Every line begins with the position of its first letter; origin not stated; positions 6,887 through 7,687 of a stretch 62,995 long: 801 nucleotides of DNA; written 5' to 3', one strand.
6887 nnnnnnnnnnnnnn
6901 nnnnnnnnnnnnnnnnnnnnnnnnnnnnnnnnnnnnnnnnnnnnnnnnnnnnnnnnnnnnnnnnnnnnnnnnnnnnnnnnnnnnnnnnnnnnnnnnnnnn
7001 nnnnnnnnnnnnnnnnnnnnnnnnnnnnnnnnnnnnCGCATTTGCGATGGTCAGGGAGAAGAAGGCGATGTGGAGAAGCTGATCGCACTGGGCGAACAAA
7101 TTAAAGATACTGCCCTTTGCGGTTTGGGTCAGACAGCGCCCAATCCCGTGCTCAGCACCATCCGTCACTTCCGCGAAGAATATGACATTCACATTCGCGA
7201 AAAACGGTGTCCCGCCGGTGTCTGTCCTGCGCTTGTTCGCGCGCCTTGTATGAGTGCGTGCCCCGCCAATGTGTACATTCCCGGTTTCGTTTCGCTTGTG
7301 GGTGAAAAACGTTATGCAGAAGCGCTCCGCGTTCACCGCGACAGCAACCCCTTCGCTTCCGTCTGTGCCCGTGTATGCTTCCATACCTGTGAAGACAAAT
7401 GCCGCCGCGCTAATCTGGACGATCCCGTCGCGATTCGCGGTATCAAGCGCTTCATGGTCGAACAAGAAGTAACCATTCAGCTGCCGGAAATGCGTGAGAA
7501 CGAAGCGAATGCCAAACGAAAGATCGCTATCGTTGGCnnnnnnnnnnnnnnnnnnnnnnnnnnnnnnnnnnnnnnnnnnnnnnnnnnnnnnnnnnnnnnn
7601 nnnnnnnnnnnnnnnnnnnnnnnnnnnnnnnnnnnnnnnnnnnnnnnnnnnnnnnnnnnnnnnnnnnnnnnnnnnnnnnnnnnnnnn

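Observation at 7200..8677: NuoF-like hydrogenase flavoprotein fused to a GltD/NfnB-like FAD-NAD(P)H module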

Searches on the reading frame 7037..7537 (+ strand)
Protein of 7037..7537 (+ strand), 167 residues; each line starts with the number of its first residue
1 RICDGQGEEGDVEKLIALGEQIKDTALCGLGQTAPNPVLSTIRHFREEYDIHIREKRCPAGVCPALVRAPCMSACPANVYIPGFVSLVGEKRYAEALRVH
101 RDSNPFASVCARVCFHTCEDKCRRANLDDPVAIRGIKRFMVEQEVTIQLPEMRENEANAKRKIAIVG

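Call 33: search_solved_structures(query=window:7037-7537:+, max_evalue=0.001, show_alignments=5)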
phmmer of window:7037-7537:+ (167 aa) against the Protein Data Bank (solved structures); distinct sequences matched with E-value up to 0.001: 24.
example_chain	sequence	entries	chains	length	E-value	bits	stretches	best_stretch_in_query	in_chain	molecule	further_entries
7q4w_B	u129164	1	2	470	2.5e-26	95.4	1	1-67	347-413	Iron hydrogenase HydB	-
7q4v_B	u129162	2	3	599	3.4e-26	95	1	1-67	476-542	Iron hydrogenase HydB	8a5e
8a6t_B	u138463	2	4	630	2.1e-24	89.1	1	1-68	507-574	Electron bifurcating hydrogenase subunit HydB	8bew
7t2r_B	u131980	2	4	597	7.2e-24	87.4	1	1-68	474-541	NiFe hydrogenase subunit B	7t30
8oh5_B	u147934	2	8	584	2e-22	82.7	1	1-68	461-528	NAD-reducing hydrogenase subunit HoxF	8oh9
9bov_B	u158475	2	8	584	2.5e-22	82.4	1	1-70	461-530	NADH dehydrogenase (Quinone)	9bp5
9n5u_B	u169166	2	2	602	4e-16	62.2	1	2-72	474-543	NfnB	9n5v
8oh5_C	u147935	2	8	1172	6.2e-15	58.4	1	68-167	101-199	Formate dehydrogenase-O, major subunit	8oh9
9bov_A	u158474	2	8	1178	3.4e-14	56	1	68-145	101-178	Molybdopterin oxidoreductase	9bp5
9n5u_A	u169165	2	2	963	5.1e-14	55.4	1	69-167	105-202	NfnA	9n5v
7p5h_B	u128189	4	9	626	2e-13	53.4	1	5-67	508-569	Fe-hydrogenase, subunit beta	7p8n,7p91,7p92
9mqx_B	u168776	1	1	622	3.9e-12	49.3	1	3-70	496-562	NADH:ubiquinone oxidoreductase, NADH-binding (51 kD) subunit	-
4ylf_B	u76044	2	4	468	2.4e-11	46.7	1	60-167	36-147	Dihydropyrimidine dehydrogenase subunit A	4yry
5jca_L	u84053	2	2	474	2.4e-09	40.2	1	50-143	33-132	NADH-dependent Ferredoxin:NADP Oxidoreductase (NfnI) subunit alpha | NADH-dependent Ferredoxin:NADP Oxidoreductase subunit alpha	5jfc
5vj7_A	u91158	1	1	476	3e-09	39.9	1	50-143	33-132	Oxidoreductase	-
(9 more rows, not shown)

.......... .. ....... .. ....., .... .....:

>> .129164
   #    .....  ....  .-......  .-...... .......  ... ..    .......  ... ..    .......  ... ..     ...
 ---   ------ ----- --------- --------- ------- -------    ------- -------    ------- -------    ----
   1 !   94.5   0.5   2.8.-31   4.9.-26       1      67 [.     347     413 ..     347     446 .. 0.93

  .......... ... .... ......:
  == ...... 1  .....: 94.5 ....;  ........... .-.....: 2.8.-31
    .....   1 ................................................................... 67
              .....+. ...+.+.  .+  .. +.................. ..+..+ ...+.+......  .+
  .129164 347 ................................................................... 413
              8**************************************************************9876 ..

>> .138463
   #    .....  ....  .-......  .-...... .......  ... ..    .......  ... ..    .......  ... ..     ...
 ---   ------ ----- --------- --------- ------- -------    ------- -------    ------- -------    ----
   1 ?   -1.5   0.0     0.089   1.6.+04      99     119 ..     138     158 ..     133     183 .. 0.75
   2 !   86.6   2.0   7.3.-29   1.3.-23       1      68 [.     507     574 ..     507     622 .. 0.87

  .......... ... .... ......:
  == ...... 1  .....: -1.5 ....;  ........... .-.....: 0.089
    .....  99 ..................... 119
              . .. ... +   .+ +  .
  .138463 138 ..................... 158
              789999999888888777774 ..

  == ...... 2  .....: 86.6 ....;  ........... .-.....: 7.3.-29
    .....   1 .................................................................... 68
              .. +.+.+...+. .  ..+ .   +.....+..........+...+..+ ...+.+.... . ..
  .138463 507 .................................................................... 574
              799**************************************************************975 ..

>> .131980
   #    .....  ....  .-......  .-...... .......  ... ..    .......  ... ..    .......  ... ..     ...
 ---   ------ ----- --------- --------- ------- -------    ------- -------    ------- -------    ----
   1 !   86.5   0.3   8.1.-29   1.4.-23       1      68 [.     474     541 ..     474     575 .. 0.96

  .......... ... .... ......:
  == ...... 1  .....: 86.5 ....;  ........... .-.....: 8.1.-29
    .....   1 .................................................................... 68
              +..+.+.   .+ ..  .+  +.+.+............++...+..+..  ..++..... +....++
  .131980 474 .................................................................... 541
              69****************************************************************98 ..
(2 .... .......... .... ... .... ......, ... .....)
